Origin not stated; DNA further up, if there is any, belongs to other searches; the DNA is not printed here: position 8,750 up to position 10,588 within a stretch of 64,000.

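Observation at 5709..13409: Complete PEP-to-methylphosphonate-type cassette embedded in a surface-glycan locus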

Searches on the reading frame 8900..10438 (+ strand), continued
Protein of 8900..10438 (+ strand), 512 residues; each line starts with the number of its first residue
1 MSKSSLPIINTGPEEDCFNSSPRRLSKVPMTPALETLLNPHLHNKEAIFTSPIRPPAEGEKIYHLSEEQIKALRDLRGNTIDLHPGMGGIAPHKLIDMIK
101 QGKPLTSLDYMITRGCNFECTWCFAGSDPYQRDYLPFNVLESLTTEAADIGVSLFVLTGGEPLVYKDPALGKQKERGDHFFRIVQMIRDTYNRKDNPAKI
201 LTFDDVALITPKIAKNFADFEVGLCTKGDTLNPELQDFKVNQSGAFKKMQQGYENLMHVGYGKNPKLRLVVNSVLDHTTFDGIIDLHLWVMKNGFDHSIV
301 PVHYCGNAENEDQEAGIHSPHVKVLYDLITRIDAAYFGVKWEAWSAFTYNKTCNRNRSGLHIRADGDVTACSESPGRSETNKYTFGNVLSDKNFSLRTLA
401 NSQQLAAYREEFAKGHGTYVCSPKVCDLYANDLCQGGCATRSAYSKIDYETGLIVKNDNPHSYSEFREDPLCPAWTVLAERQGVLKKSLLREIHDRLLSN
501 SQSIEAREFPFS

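Call 44: find_related_loci(query=window:8900-10438:+, collection=metagenome_contigs, flank=10000)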
Query window:8900-10438:+ (512 aa) in metagenome_contigs; peptide patterns used: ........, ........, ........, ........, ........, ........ (x = any residue, [..] = any of these).
87 stretches matched a pattern; 50 encode a relative of the query (tblastn E <= 1e-3); 49 distinct loci.
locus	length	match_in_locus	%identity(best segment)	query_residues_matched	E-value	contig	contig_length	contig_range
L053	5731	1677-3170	72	15-511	0e+0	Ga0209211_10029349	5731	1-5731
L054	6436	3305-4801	71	15-512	0e+0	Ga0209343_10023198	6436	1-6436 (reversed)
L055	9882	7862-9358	71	14-512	0e+0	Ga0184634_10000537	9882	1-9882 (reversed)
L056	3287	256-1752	71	14-512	0e+0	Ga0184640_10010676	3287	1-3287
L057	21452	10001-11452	72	27-511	0e+0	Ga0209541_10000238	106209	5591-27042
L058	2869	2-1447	72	29-511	0e+0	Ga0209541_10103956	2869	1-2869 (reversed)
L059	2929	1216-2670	71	26-511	0e+0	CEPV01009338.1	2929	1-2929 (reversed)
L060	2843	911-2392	69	18-511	0e+0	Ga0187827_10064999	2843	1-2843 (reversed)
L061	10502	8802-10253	71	27-511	0e+0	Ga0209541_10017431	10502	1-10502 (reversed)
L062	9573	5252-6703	70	27-511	0e+0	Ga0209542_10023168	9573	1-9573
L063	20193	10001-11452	70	27-511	0e+0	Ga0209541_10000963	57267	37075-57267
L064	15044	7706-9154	69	26-511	0e+0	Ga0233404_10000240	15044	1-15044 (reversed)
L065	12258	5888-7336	69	26-511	0e+0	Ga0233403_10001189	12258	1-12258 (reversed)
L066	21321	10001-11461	69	27-511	0e+0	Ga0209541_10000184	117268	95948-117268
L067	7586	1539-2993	69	26-510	0e+0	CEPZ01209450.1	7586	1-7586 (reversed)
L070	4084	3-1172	85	118-507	0e+0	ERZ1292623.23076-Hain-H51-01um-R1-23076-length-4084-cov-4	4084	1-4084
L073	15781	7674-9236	65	9-511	0e+0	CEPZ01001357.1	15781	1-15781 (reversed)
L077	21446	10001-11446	67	27-509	0e+0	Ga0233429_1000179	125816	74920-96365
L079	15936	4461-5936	67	26-511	0e+0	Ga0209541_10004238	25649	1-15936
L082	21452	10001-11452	66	27-511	0e+0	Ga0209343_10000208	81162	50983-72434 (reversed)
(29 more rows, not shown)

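Call 49: search_protein_families(library=pfam, proteins=[L077:5072-6352:+, L077:6547-7323:+, L077:7465-8766:+, L077:8832-9953:+, L077:11571-13445:+, L077:13635-14597:+, L077:14613-15497:+, L077:15546-16274:+, L077:4050-4940:+, L077:2566-3945:+], max_evalue=0.001)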
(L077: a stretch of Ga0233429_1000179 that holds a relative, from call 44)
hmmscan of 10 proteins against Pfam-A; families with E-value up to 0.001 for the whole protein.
L077:5072-6352:+ (426 aa): 1 family
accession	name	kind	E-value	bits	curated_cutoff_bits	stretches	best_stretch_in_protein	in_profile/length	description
PF13469.12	Sulfotransfer_3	-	1.4e-06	29.2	27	1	24-206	3-154/216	Sulfotransferase family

L077:6547-7323:+ (258 aa): 7 families
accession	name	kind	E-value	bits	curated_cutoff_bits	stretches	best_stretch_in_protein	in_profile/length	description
PF08241.18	Methyltransf_11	-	8.9e-14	52.3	21.2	1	47-133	1-95/95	Methyltransferase domain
PF13649.12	Methyltransf_25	-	1.7e-08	35.4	27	1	47-129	2-97/97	Methyltransferase domain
PF13847.12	Methyltransf_31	-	1.8e-07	31.4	27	1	81-137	59-113/145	Methyltransferase domain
PF08242.18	Methyltransf_12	-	5.4e-07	30.7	30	1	47-131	1-98/98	Methyltransferase domain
PF07021.18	MetW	-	2.1e-06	27.9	21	1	38-140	9-114/193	Methionine biosynthesis protein MetW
PF13489.12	Methyltransf_23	-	1.9e-05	24.9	27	1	37-133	17-116/164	Methyltransferase domain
PF05148.21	Methyltransf_8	-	3e-05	24.4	27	1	37-133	67-156/219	Hypothetical methyltransferase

L077:7465-8766:+ (433 aa): 7 families
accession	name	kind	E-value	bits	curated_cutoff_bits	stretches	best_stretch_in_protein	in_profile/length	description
PF01583.26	APS_kinase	-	1.4e-37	129.5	21.1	1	10-156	4-152/152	Adenylylsulphate kinase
PF12804.13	NTP_transf_3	-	2.9e-12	47.5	27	1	184-300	1-118/160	MobA-like NTP transferase domain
PF13238.12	AAA_18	-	7.9e-08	33.3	29.4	1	11-121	1-107/128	AAA domain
PF00483.29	NTP_transferase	-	1.4e-07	31.8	21.2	1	183-244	1-63/245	Nucleotidyl transferase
PF01128.25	IspD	-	1.5e-06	28.6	27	1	182-238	1-54/221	2-C-methyl-D-erythritol 4-phosphate cytidylyltransferase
PF08433.16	KTI12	-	3.5e-05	23.9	22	1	11-130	4-124/271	Chromatin associated protein KTI12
PF13671.12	AAA_33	-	0.00065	20.4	27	0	11-121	2-114/143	AAA domain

L077:8832-9953:+ (373 aa): 2 families
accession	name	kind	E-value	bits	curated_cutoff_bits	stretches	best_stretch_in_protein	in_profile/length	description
PF25137.1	ADH_Fe_C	-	1.5e-34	119.8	27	1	183-371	1-192/194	Fe-containing alcohol dehydrogenase family, C-terminal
PF00465.25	Fe-ADH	-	1.1e-16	61.3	31.3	1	7-170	2-166/168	Iron-containing alcohol dehydrogenase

L077:11571-13445:+ (624 aa): 0 families

L077:13635-14597:+ (320 aa): 1 family
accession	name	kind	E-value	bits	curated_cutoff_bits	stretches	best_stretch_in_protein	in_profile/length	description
PF03706.18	LPG_synthase_TM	-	1.1e-45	156.9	33.4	1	2-298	4-302/302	Lysylphosphatidylglycerol synthase TM region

L077:14613-15497:+ (294 aa): 7 families
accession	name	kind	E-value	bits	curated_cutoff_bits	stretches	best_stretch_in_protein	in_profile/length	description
PF13489.12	Methyltransf_23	-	5.8e-25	88.4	27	1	78-233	8-163/164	Methyltransferase domain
PF08241.18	Methyltransf_11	-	2.3e-18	67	21.2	1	97-185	1-94/95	Methyltransferase domain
PF13649.12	Methyltransf_25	-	9.3e-14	52.3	27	1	97-182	2-97/97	Methyltransferase domain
PF13847.12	Methyltransf_31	-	5.8e-12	46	27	1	95-197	6-121/145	Methyltransferase domain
PF08242.18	Methyltransf_12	-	7.6e-11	43.1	30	1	97-184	1-98/98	Methyltransferase domain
PF07021.18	MetW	-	1.4e-06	28.5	21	1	87-179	9-103/193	Methionine biosynthesis protein MetW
PF02353.26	CMAS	-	1.5e-05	24.9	27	1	73-188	41-166/273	Mycolic acid cyclopropane synthetase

L077:15546-16274:+ (242 aa): 1 family
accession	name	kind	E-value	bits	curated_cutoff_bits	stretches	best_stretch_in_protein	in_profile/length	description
PF00535.33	Glycos_transf_2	-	2.6e-21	76.7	23.3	1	3-142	1-138/168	Glycosyl transferase family 2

L077:4050-4940:+ (296 aa): 1 family
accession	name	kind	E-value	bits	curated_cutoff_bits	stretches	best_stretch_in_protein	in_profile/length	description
PF01973.23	MptE-like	-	0.00018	21.8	34.6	0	35-78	8-47/171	6-hydroxymethylpterin diphosphokinase MptE-like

L077:2566-3945:+ (459 aa): 2 families
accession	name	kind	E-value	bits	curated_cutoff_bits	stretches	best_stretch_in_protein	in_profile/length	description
PF04055.27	Radical_SAM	-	1.7e-20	74.3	29.5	1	200-362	2-164/166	Radical SAM superfamily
PF02310.24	B12-binding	-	4.6e-13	49.5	32.1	1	20-127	14-120/121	B12 binding domain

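Call 50: search_protein_families(library=pfam, proteins=[L055:7128-7856:+, L055:6139-7101:+, L055:3546-5186:+, L055:2350-3525:+, L055:1114-2274:+, L064:6795-7580:+, L064:11508-12785:+, L064:13025-14059:+, L064:310-1092:+, L064:2205-3392:+], max_evalue=0.001)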
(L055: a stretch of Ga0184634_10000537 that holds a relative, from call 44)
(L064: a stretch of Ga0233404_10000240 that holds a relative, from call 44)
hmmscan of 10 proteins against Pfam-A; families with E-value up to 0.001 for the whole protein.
L055:7128-7856:+ (242 aa): 0 families

L055:6139-7101:+ (320 aa): 3 families
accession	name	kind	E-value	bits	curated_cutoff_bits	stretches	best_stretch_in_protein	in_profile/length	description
PF12804.13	NTP_transf_3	-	5e-13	50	27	1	70-194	1-127/160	MobA-like NTP transferase domain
PF00483.29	NTP_transferase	-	1.6e-07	31.6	21.2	1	69-157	1-98/245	Nucleotidyl transferase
PF01128.25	IspD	-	0.00014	22.1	27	1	70-119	3-50/221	2-C-methyl-D-erythritol 4-phosphate cytidylyltransferase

L055:3546-5186:+ (546 aa): 3 families
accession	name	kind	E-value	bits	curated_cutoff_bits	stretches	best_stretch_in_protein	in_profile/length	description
PF13714.12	PEP_mutase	-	2.4e-58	198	31.5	1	18-258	6-239/240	Phosphoenolpyruvate phosphomutase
PF12804.13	NTP_transf_3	-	1.1e-09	39.1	27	1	303-446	1-100/160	MobA-like NTP transferase domain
PF00483.29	NTP_transferase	-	3.4e-08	33.8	21.2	1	302-367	1-67/245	Nucleotidyl transferase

L055:2350-3525:+ (391 aa): 1 family
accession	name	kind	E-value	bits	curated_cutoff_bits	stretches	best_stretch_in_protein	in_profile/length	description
PF04464.20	Glyphos_transf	-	5.9e-06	25.9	22.1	1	23-306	2-292/367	CDP-Glycerol:Poly(glycerophosphate) glycerophosphotransferase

L055:1114-2274:+ (386 aa): 2 families
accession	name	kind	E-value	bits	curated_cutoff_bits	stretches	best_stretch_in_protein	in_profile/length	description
PF04055.27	Radical_SAM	-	3.1e-12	47.4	29.5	1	55-198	3-151/166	Radical SAM superfamily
PF13186.11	SPASM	-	0.00056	20.6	21.5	0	283-349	1-63/67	Iron-sulfur cluster-binding domain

L064:6795-7580:+ (261 aa): 3 families
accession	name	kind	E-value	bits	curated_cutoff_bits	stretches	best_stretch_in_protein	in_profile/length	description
PF12804.13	NTP_transf_3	-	2.7e-11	44.3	27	1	3-115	1-112/160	MobA-like NTP transferase domain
PF00483.29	NTP_transferase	-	1.5e-09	38.3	21.2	1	2-111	1-121/245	Nucleotidyl transferase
PF01128.25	IspD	-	3.3e-06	27.5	27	1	2-57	2-55/221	2-C-methyl-D-erythritol 4-phosphate cytidylyltransferase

L064:11508-12785:+ (425 aa): 1 family
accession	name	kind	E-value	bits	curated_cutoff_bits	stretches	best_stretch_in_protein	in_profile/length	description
PF01943.22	Polysacc_synt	-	3.1e-06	27.3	28.2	1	25-292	5-271/274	Polysaccharide biosynthesis protein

L064:13025-14059:+ (344 aa): 2 families
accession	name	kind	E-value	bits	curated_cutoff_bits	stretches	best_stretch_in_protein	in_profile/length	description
PF06250.17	YhcG_C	-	5.4e-60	202.2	32.5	1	174-326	3-157/157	YhcG PDDEXK nuclease domain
PF17761.7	DUF1016_N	-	3.8e-45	153.8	32.8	1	15-151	1-137/137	DUF1016 N-terminal domain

L064:310-1092:+ (260 aa): 1 family
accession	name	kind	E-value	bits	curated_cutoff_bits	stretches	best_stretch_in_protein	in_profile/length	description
PF01066.26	CDP-OH_P_transf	-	8.5e-13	49.4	22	1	34-134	3-94/152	CDP-alcohol phosphatidyltransferase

L064:2205-3392:+ (395 aa): 4 families
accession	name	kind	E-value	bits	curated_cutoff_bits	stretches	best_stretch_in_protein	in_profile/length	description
PF13304.12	AAA_21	-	2.5e-21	77.5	27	1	51-328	1-303/304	AAA domain, putative AbiEii toxin, Type IV TA system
PF13175.12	AAA_15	-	7e-12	46.1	32.1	2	190-324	234-370/374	AAA ATPase domain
PF02463.25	SMC_N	-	2.3e-08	34.2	40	1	18-71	2-46/220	RecF/RecN/SMC N terminal domain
PF13476.12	AAA_23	-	0.00011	23.4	27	1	22-77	3-45/201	AAA domain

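Call 56: search_solved_structures(query=window:8900-10438:+, max_evalue=1, show_alignments=1)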
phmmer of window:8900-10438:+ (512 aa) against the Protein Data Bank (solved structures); distinct sequences matched with E-value up to 1: 11.
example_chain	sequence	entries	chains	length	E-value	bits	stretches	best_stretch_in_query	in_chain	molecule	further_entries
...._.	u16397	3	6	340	0.00045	22.2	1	100-167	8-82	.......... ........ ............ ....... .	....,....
2fb2_A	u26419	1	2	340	0.00045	22.2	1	100-167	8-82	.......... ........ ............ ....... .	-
6efn_A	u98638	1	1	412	0.041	15.7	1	108-166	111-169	Sporulation killing factor maturation protein SkfB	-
6b4c_A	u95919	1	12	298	0.065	15.1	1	99-166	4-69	Viperin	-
7n7i_A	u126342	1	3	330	0.067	15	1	99-166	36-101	Viperin-like enzyme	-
9dgw_A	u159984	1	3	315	0.11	14.4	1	101-166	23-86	Radical SAM core domain-containing protein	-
9dfw_A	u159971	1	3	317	0.11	14.4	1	101-166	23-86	Radical SAM core domain-containing protein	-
8vpo_A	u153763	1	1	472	0.19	13.5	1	95-281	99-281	Radical SAM core domain-containing protein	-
7vob_C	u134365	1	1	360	0.41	12.4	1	112-169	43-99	Cytosylglucuronate decarboxylase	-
7voc_C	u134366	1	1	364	0.42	12.4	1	112-169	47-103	Cytosylglucuronate decarboxylase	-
5tgs_A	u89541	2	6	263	0.57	12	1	110-166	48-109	7-carboxy-7-deazaguanine synthase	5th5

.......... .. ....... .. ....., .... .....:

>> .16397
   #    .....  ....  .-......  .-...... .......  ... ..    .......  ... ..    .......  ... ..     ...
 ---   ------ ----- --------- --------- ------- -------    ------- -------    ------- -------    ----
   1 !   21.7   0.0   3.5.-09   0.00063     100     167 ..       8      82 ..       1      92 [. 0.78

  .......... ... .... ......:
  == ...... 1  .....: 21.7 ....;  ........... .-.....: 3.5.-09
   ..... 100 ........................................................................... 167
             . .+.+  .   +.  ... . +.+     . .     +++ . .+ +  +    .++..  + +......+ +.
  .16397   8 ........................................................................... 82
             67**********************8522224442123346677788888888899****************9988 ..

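Call 70: predict_structure(alignment_id=A1)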
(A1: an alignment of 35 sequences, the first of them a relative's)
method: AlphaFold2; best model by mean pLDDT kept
length: 512 residues; sequences in the alignment: 35
mean_pLDDT: 84.5   pTM: 0.87
mean pLDDT of the five models: 84.5, 83.9, 83.9, 83.3, 82.7
residues with pLDDT >= 90: 260; 70-90: 176; 50-70: 44; < 50: 32
segments of 3 or more residues with pLDDT < 50: 1-22, 80-89
pLDDT, mean of each block of 10 residues (from residue 1): 32 36 71 90 87 95 92 71 43 74 87 80 71 94 95 85 92 94 96 83 89 97 88 91 92 98 88 89 96 89 62 77 95 93 73 72 91 82 94 95 92 89 90 72 87 89 88 94 96 97 95 90
secondary structure, 60 per line:
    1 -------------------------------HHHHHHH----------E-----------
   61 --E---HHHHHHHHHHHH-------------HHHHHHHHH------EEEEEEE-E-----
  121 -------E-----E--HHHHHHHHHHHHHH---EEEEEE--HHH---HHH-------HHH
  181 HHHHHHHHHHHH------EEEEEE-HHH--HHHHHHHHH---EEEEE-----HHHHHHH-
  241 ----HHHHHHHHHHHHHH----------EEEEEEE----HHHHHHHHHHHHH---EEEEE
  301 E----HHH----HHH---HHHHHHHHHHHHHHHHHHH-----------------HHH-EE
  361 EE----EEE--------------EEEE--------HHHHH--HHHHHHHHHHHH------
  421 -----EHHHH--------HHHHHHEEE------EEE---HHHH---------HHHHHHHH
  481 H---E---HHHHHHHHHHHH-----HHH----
elements in order: H32-38 H67-78 H92-100 E107-113 H137-150 E154-159 H178-192 E199-204 H211-219 E223-227 H233-239 H245-258 E269-275 H280-292 E296-301 H319-337 E359-362 E367-369 E384-387 H396-400 H403-414 H427-430 H439-444 E445-447 E454-456 H460-463 H473-481 H489-500

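Call 72: search_protein_families(library=pfam, proteins=[L061:6754-7707:+, L061:2790-4568:+, L082:16798-17571:+, L073:11522-12697:-], max_evalue=0.001)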
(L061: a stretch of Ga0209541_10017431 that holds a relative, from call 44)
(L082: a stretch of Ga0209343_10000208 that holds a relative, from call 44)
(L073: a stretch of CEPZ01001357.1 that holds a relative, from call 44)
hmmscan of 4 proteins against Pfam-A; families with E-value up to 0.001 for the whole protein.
L061:6754-7707:+ (317 aa): 7 families
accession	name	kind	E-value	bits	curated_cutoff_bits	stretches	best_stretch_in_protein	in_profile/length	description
PF01370.27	Epimerase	-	1.7e-38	132.9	20.9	1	8-239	1-229/240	NAD dependent epimerase/dehydratase family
PF16363.11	GDP_Man_Dehyd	-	1.4e-35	123.7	27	1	9-312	1-331/332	GDP-mannose 4,6 dehydratase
PF01073.25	3Beta_HSD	-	3.9e-21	75.7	22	1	9-247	1-248/280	3-beta hydroxysteroid dehydrogenase/isomerase family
PF02719.21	Polysacc_synt_2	-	1.5e-12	47.8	20.2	1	8-294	1-269/293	Polysaccharide biosynthesis protein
PF04321.23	RmlD_sub_bind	-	2.9e-09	36.9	27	1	7-267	2-232/287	RmlD substrate binding domain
PF05368.20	NmrA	-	3.2e-07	30.7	27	1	5-95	2-88/298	NmrA-like family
PF07993.18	NAD_binding_4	-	4.6e-05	23.1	20.1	1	12-171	3-178/258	Male sterility protein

L061:2790-4568:+ (592 aa): 4 families
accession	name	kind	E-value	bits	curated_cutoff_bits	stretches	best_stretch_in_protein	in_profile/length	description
PF00005.33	ABC_tran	-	1.6e-33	116.6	25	1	372-521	1-137/137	ABC transporter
PF00664.28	ABC_membrane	-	2e-10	41.3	28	1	60-286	19-247/274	ABC transporter transmembrane region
PF02463.25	SMC_N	-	7.9e-06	25.9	40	1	387-563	29-211/220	RecF/RecN/SMC N terminal domain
PF20720.3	nSTAND3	-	0.00027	21.1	27.2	1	368-448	3-77/155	Novel STAND NTPase 3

L082:16798-17571:+ (257 aa): 8 families
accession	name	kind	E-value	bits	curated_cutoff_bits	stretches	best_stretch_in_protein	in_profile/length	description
PF13847.12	Methyltransf_31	-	1.6e-17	64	27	1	47-165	2-127/145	Methyltransferase domain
PF13489.12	Methyltransf_23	-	1.7e-16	60.8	27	1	42-211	16-163/164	Methyltransferase domain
PF08242.18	Methyltransf_12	-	5.6e-12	46.7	30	1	53-146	1-98/98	Methyltransferase domain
PF13649.12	Methyltransf_25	-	2.1e-11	44.8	27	1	52-142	1-95/97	Methyltransferase domain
PF08241.18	Methyltransf_11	-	2e-10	41.6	21.2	1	53-148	1-95/95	Methyltransferase domain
PF02353.26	CMAS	-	5e-05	23.2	27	1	44-152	58-168/273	Mycolic acid cyclopropane synthetase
PF01209.24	Ubie_methyltran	-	6.4e-05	22.9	20.1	1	44-212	43-218/233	ubiE/COQ5 methyltransferase family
PF02390.23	Methyltransf_4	-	0.00028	20.9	24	0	52-106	5-62/173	Putative methyltransferase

L073:11522-12697:- (391 aa): 4 families
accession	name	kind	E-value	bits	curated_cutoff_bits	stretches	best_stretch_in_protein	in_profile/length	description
PF00534.26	Glycos_transf_1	-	1.4e-25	90.3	26.4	1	203-363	4-167/172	Glycosyl transferases group 1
PF13692.12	Glyco_trans_1_4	-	6.2e-20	72.3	27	1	217-355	4-142/142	Glycosyl transferases group 1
PF13439.12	Glyco_transf_4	-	1.3e-18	68.1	28.5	1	18-190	2-167/170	Glycosyltransferase Family 4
PF13579.12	Glyco_trans_4_4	-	1.6e-09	38.7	29.7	1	19-188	2-158/158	Glycosyl transferase 4-like domain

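Call 74: fold_search(model_id=the predicted structure, library=pdb)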
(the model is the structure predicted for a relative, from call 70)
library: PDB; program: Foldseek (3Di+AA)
matches with E <= 10: 1633; with E <= 0.001: 158
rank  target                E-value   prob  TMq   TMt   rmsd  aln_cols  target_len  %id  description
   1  4k38_A                1.4e-12  1.00  0.48  0.64   7.3       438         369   15  Native anSMEcpe with bound AdoMet and Kp18Cys peptide (released 2013-05-08)
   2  4k37_A                4.4e-12  1.00  0.49  0.67   7.0       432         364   15  Native anSMEcpe with bound AdoMet (released 2013-05-08)
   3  4k37_B                5.8e-12  1.00  0.49  0.66   6.9       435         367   15  Native anSMEcpe with bound AdoMet (released 2013-05-08)
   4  4k39_A                6.9e-12  1.00  0.47  0.65   7.3       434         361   14  Native anSMEcpe with bound AdoMet and Cp18Cys peptide (released 2013-05-08)
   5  4k36_A                9.1e-12  1.00  0.48  0.63   8.7       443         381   15  His6 tagged anSMEcpe with bound AdoMet (released 2013-05-08)
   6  4k38_B                2.5e-11  1.00  0.48  0.66   6.9       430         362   15  Native anSMEcpe with bound AdoMet and Kp18Cys peptide (released 2013-05-08)
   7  4k39_B                2.8e-11  1.00  0.48  0.65   7.1       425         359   16  Native anSMEcpe with bound AdoMet and Cp18Cys peptide (released 2013-05-08)
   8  4k36_B                3.7e-11  1.00  0.47  0.64   7.2       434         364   15  His6 tagged anSMEcpe with bound AdoMet (released 2013-05-08)
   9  5v1q_B                8.9e-11  1.00  0.48  0.55   6.6       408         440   15  Crystal structure of Streptococcus suis SuiB (released 2017-08-30)
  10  5v1s_A                1.2e-10  1.00  0.47  0.56   6.7       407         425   15  Crystal structure of Streptococcus suis SuiB bound to S-adenosylmethionine (released 2017-08-30)
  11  5v1t_A                1.6e-10  1.00  0.48  0.55   6.6       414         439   14  Crystal structure of Streptococcus suis SuiB bound to precursor peptide SuiA (released 2017-08-30)
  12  8vpo                  1.7e-10  1.00  0.35  0.39   9.8       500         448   13  X-Ray Crystal Structure of TigE from Paramaledivibacter caminithermalis (released 2024-02-07)
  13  6efn                  3.8e-10  1.00  0.43  0.57   4.4       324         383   18  Structure of a RiPP maturase, SkfB (released 2018-10-24)
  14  5v1q_A                6.6e-10  1.00  0.48  0.57   6.1       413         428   15  Crystal structure of Streptococcus suis SuiB (released 2017-08-30)
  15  5v1s_B                7.8e-10  1.00  0.46  0.55   6.6       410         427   15  Crystal structure of Streptococcus suis SuiB bound to S-adenosylmethionine (released 2017-08-30)
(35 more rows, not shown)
